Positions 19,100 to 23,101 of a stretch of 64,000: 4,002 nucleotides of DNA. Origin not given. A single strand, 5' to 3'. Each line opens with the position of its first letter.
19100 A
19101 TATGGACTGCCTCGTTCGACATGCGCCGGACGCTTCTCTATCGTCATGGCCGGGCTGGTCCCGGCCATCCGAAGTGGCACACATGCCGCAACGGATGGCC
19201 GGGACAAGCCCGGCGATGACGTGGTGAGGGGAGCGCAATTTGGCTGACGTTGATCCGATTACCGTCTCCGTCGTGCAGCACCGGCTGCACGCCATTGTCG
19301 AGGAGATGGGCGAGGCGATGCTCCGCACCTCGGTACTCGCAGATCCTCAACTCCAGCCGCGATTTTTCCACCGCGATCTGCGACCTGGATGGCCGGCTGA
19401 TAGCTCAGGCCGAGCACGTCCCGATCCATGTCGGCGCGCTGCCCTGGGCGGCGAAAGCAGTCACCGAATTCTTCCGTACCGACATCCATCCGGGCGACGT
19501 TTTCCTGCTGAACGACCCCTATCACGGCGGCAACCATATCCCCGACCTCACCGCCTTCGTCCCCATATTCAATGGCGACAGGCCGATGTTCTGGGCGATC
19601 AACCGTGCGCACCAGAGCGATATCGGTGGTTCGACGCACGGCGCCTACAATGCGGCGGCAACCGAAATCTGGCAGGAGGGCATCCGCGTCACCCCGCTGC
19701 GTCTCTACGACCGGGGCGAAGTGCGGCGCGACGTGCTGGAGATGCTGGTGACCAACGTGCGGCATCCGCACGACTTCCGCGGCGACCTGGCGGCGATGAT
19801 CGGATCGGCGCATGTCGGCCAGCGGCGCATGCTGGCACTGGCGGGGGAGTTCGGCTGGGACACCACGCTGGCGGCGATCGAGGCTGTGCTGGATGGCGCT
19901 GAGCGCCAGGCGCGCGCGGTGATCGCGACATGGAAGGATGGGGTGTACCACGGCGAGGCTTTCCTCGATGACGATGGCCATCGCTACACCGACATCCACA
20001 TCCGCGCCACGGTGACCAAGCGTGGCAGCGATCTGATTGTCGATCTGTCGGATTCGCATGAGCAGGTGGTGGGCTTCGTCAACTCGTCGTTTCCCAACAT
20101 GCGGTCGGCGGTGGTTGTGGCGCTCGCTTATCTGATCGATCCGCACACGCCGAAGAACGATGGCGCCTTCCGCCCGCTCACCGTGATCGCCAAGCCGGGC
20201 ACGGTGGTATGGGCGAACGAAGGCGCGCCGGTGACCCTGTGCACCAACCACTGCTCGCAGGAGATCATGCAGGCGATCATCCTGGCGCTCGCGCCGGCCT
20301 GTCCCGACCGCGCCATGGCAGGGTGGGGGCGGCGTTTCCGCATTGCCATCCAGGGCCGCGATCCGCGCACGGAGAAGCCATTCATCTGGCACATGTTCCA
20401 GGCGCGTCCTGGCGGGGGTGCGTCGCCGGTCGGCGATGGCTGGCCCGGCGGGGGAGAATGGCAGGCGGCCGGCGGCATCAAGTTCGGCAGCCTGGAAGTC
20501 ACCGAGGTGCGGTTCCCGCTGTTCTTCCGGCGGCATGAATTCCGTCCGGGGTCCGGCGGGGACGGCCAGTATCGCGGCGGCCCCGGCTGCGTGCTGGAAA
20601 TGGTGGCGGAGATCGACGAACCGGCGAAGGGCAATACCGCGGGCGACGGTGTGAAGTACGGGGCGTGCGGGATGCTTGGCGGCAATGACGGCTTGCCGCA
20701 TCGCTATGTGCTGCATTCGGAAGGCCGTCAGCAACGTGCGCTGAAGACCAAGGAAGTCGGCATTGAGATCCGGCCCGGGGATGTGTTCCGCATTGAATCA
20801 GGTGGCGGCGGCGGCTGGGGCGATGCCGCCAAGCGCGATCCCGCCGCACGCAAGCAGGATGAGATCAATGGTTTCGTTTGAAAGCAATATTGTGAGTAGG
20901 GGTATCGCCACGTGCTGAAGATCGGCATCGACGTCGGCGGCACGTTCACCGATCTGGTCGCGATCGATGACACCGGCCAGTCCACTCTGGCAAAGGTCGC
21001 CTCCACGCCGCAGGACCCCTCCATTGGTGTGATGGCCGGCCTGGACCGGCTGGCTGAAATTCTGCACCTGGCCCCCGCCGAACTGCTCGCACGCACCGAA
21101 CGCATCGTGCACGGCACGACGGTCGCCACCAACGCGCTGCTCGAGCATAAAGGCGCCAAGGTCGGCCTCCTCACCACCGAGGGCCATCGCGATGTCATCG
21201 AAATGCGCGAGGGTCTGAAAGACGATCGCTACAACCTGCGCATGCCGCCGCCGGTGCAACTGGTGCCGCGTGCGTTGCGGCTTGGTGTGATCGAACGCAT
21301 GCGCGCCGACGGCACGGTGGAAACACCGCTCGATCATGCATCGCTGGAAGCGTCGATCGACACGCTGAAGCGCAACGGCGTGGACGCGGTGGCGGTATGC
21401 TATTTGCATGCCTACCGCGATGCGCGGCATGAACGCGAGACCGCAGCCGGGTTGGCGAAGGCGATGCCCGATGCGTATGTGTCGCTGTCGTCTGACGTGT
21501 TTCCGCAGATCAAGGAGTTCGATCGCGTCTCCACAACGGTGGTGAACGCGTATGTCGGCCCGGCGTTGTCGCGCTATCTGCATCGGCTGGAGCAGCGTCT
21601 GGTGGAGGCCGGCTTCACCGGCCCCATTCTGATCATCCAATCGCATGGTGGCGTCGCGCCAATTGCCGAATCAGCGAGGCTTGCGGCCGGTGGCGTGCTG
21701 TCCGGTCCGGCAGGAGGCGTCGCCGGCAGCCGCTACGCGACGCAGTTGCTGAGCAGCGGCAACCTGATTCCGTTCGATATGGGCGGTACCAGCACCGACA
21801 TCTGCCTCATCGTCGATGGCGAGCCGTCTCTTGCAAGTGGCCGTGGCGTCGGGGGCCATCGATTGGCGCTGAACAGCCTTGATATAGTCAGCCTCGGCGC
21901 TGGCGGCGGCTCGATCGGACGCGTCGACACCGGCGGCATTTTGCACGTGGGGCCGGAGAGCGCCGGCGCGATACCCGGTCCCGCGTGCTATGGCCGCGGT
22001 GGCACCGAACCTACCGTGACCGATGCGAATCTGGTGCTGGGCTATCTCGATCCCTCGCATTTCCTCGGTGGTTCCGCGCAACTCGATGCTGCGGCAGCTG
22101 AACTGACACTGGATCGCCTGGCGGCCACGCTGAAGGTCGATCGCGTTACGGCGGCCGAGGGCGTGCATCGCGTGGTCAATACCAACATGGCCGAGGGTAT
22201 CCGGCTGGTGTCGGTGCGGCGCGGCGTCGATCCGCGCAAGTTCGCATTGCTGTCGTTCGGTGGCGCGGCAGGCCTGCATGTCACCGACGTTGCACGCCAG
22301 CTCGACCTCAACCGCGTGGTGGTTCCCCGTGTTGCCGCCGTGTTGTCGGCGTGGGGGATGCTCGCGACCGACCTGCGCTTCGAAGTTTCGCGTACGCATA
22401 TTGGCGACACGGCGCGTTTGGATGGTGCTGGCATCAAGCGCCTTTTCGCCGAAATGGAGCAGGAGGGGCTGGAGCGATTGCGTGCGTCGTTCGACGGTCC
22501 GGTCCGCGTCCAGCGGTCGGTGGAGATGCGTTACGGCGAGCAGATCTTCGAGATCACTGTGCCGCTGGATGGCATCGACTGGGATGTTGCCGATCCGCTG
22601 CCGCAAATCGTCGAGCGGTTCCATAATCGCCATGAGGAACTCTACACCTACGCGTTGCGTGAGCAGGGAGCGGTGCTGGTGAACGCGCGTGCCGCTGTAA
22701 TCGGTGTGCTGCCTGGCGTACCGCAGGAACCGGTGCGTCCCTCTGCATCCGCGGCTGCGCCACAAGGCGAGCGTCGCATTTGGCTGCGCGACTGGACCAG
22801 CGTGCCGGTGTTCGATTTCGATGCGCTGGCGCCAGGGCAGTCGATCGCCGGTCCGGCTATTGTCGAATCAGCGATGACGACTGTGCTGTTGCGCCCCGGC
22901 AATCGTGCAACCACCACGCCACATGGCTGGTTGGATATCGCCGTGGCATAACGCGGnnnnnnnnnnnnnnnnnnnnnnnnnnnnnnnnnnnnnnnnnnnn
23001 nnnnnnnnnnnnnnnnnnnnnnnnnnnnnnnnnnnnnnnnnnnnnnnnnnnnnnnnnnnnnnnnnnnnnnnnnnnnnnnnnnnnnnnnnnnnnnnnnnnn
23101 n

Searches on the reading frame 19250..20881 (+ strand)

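Call 14: search_protein_families(library=pfam, proteins=[window:19250-20881:+], max_evalue=0.001)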
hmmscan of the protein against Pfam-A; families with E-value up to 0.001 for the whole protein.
window:19250-20881:+ (543 aa): 1 family
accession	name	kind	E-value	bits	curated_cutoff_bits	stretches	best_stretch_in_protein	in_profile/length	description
PF02538.19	Hydantoinase_B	-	1.8e-150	502.3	26.8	1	29-525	28-518/519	Hydantoinase B/oxoprolinase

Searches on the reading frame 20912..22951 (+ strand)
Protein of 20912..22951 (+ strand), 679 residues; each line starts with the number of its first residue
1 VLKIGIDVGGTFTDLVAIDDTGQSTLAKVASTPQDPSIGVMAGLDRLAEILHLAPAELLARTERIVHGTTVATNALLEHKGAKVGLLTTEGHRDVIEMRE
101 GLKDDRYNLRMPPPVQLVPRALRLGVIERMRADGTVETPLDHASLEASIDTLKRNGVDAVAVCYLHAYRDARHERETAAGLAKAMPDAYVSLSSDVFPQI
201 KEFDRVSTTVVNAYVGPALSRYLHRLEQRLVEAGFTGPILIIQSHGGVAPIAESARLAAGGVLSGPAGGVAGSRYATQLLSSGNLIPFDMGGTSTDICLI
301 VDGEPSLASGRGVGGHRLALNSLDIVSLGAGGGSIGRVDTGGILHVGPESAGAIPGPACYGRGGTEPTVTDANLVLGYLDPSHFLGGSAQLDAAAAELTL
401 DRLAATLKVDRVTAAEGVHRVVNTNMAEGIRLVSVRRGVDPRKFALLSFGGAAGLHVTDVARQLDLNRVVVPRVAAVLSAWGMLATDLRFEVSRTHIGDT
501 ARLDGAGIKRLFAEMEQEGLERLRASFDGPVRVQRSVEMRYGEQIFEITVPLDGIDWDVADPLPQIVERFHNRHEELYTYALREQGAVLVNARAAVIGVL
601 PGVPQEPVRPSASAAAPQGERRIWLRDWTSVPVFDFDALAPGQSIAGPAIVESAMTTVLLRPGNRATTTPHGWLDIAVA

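Call 14: search_protein_families(library=pfam, proteins=[window:20912-22951:+], max_evalue=0.001)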
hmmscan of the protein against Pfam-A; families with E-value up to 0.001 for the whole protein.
window:20912-22951:+ (679 aa): 3 families
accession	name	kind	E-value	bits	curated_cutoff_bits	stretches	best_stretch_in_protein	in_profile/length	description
PF01968.24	Hydantoinase_A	-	1.3e-89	300.8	22.9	1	205-491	1-290/291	Hydantoinase/oxoprolinase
PF05378.19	Hydant_A_N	-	5.9e-47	160.1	25.2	1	3-179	1-170/176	Hydantoinase/oxoprolinase N-terminal region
PF19278.4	Hydant_A_C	-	4.7e-15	55.9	21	1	508-669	14-183/193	Hydantoinase/oxoprolinase C-terminal domain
